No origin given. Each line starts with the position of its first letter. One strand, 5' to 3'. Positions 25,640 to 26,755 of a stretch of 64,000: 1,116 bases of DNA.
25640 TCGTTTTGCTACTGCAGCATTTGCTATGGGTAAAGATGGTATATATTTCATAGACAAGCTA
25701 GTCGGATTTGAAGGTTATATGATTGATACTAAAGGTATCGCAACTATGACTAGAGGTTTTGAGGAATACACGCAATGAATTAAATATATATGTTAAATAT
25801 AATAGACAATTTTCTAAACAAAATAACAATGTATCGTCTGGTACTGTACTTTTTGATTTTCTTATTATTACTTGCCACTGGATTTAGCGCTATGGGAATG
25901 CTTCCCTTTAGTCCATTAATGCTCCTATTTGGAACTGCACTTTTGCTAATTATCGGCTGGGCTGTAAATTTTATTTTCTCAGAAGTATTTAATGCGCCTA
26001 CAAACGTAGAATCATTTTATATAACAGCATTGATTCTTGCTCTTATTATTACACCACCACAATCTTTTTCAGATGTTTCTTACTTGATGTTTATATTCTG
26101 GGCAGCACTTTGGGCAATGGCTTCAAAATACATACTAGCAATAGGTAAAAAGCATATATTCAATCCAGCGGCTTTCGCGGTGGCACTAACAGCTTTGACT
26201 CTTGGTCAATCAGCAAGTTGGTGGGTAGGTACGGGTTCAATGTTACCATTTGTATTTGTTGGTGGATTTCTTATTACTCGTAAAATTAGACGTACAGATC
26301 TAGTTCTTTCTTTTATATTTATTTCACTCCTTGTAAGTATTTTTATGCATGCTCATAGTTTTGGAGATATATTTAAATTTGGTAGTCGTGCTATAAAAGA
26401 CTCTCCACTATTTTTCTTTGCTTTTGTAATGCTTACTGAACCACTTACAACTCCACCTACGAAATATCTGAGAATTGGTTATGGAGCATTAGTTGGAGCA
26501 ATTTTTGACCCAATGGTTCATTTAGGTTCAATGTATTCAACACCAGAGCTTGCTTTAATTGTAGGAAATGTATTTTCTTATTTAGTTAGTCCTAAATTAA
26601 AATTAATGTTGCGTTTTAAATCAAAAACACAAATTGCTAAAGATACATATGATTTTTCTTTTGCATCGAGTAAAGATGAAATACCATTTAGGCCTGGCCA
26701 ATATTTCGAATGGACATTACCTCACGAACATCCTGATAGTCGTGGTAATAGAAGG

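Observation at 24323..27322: Minimal NQR/RNF-derived flavin electron-transfer module: FMN-binding protein, ApbE, and an NqrB-like::NqrF-like fusion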

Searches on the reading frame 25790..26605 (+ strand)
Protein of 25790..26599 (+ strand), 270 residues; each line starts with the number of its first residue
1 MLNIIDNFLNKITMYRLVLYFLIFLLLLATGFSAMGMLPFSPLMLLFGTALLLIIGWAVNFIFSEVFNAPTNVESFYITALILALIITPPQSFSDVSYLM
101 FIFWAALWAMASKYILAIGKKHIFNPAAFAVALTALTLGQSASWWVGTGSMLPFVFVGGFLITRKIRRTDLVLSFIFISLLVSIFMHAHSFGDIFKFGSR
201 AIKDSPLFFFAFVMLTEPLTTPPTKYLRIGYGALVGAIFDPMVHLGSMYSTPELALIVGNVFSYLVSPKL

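Call 19: search_solved_structures(query=A2, max_evalue=10, show_alignments=3)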
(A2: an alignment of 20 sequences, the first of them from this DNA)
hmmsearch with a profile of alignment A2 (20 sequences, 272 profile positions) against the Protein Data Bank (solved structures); distinct sequences matched with E-value up to 10: 1.
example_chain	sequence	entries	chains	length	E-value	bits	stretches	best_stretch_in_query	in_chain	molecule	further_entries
8ahx_D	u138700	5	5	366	5.6e-05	26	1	154-263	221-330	Ion-translocating oxidoreductase complex subunit D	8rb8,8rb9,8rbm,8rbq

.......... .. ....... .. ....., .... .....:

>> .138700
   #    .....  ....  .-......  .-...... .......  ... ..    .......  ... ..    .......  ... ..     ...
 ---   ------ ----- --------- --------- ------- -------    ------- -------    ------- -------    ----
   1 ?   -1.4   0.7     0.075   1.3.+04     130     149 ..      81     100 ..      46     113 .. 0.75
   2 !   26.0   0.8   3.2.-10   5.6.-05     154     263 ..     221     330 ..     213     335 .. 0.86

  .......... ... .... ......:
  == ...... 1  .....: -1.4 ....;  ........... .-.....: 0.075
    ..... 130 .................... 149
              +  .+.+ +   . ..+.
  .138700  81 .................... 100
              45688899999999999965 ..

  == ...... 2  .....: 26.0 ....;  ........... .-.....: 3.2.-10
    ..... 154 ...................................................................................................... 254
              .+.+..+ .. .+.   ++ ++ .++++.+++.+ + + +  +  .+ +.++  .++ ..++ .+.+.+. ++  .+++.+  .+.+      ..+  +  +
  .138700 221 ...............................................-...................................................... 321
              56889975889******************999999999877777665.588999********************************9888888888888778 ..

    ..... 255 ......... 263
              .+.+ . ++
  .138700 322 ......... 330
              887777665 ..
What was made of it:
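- Tried and rejected: The N-terminal profile was needed (call 19).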

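Call 20: search_protein_families(library=pfam, alignment_id=A2, max_evalue=0.01)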
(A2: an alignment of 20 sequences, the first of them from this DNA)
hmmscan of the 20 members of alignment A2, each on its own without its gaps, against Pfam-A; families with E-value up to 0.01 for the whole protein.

A. member 1, seq(272 aa): 1 family
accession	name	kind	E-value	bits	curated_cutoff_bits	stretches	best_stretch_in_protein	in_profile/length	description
PF03116.20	NQR2_RnfD_RnfE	-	1.4e-06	28.3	27.7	1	146-266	170-286/296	NQR2, RnfD, RnfE family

B. families by the number of members that match (of 20 scanned): 1 family
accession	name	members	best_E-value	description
PF03116.20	NQR2_RnfD_RnfE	20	2.2e-14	NQR2, RnfD, RnfE family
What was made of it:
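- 25790..26587 (+): NqrB/RnfD-like polytopic membrane domain (residues 1-266) of the fusion protein (MDE2030980.1). PF03116 matches 20 of 20 homologues (call 20).
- Checked: The membrane domain scanned alone gives 28.3 bits, and all 20 of 20 homologues match (best 2.2e-14, call 20).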

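Call 45: predict_structure(alignment_id=A2)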
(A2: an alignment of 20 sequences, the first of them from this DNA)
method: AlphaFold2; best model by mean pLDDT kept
length: 272 residues; sequences in the alignment: 20
mean_pLDDT: 84.0   pTM: 0.83
mean pLDDT of the five models: 84.0, 82.0, 82.0, 81.0, 69.8
residues with pLDDT >= 90: 92; 70-90: 157; 50-70: 15; < 50: 8
segments of 3 or more residues with pLDDT < 50: 244-249
pLDDT, mean of each block of 10 residues (from residue 1): 72 85 94 91 93 94 88 87 90 87 92 77 80 82 77 91 88 92 85 84 83 84 88 87 48 82 76 43
secondary structure, 60 per line:
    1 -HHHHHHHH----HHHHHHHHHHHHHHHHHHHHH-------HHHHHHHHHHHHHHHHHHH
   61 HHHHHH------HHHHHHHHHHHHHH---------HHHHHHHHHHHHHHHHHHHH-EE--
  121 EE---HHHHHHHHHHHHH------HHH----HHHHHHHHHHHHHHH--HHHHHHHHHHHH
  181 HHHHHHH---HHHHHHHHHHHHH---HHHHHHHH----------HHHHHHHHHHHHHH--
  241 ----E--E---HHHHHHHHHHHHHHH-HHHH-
elements in order: H2-9 H14-34 H42-66 H73-86 H96-115 H126-138 H152-166 H169-187 H191-203 H207-214 H225-238 H252-266 H268-271
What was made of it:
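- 25790..26587 (+): The AF2 model has pLDDT 84 (call 45).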

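Call 48: fold_search(model_id=the predicted structure, library=pdb)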
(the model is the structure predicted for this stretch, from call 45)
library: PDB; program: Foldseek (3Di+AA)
matches with E <= 10: 187; with E <= 0.001: 15
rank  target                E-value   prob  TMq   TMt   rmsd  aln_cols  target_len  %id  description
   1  9uuu_B                2.6e-05  1.00  0.58  0.43   6.6       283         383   16  Cryo-EM structure of Na+-translocating NADH-ubiquinone oxidoreductase from Vibrio cholerae reduced by NADH (released 2025-06-25)
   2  7xk3_B                2.9e-05  1.00  0.61  0.44   5.9       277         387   16  Cryo-EM structure of Na+-pumping NADH-ubiquinone oxidoreductase from Vibrio cholerae, state 1 (released 2022-07-20)
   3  8ahx_D                3.0e-05  1.00  0.64  0.51   6.9       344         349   13  Cryo-EM structure of the nitrogen-fixation associated NADH:ferredoxin oxidoreductase RNF from Azotobacter vinelandii (released 2023-11-01)
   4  9eri_D                4.5e-05  1.00  0.67  0.58   5.6       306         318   16  Cryo-EM structure of sodium pumping Rnf complex from Acetobacterium woodii bound to NADH (released 2025-03-05)
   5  9lrr_B                5.9e-05  1.00  0.61  0.42   6.5       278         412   16  Cryo-EM structure of Na+-translocating NADH-ubiquinone oxidoreductase NqrB-G141A mutant from Vibrio cholerae with boun (released 2025-04-23)
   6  8a1x_B                6.1e-05  1.00  0.59  0.42   5.8       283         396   17  Sodium pumping NADH-quinone oxidoreductase with inhibitor DQA (released 2023-06-14)
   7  7xk6_B                9.6e-05  1.00  0.61  0.42   5.8       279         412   16  Cryo-EM structure of Na+-pumping NADH-ubiquinone oxidoreductase from Vibrio cholerae, with aurachin D-42 (released 2022-07-20)
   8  9ud3_B                1.0e-04  1.00  0.59  0.43   5.7       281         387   16  Cryo-EM structure of Na+-translocating NADH-ubiquinone oxidoreductase NqrB-T236Y mutant from Vibrio cholerae (released 2025-06-25)
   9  8rbq_D                1.3e-04  1.00  0.67  0.60   5.1       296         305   16  Cryo-EM structure of the NADH:ferredoxin oxidoreductase RNF from Azotobacter vinelandii, dithionite reduced (released 2024-06-26)
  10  8acw_B                1.4e-04  1.00  0.60  0.45   9.6       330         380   16  X-ray structure of Na+-NQR from Vibrio cholerae at 3.4 A resolution (released 2023-07-12)
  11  8ad0_B                1.5e-04  1.00  0.61  0.44   5.8       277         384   17  X-ray structure of Na+-NQR from Vibrio cholerae in different conformation at 3.1 A (released 2023-07-12)
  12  8a1t_B                3.6e-04  1.00  0.55  0.40   6.1       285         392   17  Sodium pumping NADH-quinone oxidoreductase (released 2023-06-14)
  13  8evu_B                4.2e-04  1.00  0.59  0.41   5.9       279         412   17  Cryo EM structure of Vibrio cholerae NQR (released 2022-11-16)
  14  8a1v_B                5.2e-04  1.00  0.58  0.42   6.0       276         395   16  Sodium pumping NADH-quinone oxidoreductase with substrate Q2 (released 2023-06-14)
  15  7zc6_D                7.1e-04  1.00  0.67  0.61   5.2       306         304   18  Na+ - translocating ferredoxin: NAD+ reductase (Rnf) of C. tetanomorphum (released 2022-09-28)
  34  7na7_R                2.4e+00  0.04  0.15  0.15  18.5       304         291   14  Structures of human ghrelin receptor-Gi complexes with ghrelin and a synthetic agonist (released 2021-12-15)
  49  7ar9_H                3.4e+00  0.03  0.14  0.14  17.8       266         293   12  Cryo-EM structure of Polytomella Complex-I (membrane arm) (released 2021-12-08)
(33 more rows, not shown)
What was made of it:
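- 25790..26587 (+): The top 15 Foldseek PDB hits are all NqrB/RnfD, E 2.6e-5 to 7e-4 (call 48).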

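Call 61: search_protein_representatives(protein=window:25790-26599:+)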
Query: 270 residues. Proteins with E-value up to 0.001 (for the whole library): 1490; up to 1e-10: 768; up to 1e-30: 347. The best 150 are listed.
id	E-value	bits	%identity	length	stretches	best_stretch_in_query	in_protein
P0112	7.1e-88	311.3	56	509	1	1-269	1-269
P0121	1.1e-83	297.5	56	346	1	2-269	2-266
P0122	4.4e-76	272.6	54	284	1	1-269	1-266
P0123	4.5e-76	272.6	53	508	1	3-269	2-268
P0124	3.4e-73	263.2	52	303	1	1-269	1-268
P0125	2.1e-72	260.6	54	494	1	14-269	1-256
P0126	3.8e-71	256.5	53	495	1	1-269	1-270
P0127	9.3e-70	251.9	49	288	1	2-270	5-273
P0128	1.1e-69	251.7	55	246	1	1-229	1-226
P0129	2.4e-68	247.3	53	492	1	14-269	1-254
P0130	2.4e-66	240.7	51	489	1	4-269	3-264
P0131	9.8e-66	238.7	48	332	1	1-269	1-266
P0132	1.5e-65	238.1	49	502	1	1-269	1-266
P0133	3.2e-65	237.0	49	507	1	1-269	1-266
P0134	3.3e-65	237.0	50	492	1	1-269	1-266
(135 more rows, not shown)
